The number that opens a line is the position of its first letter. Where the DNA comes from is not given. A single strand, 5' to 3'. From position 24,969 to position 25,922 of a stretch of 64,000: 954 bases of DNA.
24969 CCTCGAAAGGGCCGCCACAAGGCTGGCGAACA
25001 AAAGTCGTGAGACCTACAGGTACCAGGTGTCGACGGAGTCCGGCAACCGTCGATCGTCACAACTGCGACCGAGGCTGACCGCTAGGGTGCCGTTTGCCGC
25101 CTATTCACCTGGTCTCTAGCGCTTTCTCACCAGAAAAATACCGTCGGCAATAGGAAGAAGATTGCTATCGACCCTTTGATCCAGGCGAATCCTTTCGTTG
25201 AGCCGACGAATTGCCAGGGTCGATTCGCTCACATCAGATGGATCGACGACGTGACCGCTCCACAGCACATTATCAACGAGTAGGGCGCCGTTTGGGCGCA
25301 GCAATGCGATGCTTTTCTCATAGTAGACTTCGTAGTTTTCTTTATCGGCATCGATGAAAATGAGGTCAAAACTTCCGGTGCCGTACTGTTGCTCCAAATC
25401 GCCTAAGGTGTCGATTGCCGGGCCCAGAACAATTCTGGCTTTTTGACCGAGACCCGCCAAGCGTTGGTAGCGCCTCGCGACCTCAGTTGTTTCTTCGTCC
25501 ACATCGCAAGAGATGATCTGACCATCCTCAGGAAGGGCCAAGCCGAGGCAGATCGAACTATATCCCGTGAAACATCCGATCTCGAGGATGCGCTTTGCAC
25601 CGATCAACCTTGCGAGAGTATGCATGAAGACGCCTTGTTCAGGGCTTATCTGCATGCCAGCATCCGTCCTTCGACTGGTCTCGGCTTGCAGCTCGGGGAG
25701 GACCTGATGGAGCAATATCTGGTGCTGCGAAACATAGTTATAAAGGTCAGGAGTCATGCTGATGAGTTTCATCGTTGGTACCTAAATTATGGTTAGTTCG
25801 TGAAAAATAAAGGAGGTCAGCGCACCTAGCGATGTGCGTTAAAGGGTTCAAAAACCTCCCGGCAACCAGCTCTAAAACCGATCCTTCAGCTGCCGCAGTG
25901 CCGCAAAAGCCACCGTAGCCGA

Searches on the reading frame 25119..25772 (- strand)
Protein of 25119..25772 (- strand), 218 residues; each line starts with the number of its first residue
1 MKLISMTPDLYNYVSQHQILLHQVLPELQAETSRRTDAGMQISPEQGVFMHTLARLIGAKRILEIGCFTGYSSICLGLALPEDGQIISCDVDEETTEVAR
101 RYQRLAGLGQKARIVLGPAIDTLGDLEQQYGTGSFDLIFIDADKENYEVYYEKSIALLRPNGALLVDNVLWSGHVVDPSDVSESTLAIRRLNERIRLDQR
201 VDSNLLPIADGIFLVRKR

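Call 85: search_protein_families(library=pfam, proteins=[window:25119-25772:-], max_evalue=0.00001)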
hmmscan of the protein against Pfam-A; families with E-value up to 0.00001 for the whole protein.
window:25119-25772:- (218 aa): 2 families
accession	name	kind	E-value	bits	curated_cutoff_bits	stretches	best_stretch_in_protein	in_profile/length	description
PF01596.23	Methyltransf_3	-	7.1e-64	215.3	22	1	21-217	7-203/204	O-methyltransferase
PF13578.12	Methyltransf_24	-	3.4e-15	57.2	26.3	1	63-169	1-105/105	Methyltransferase domain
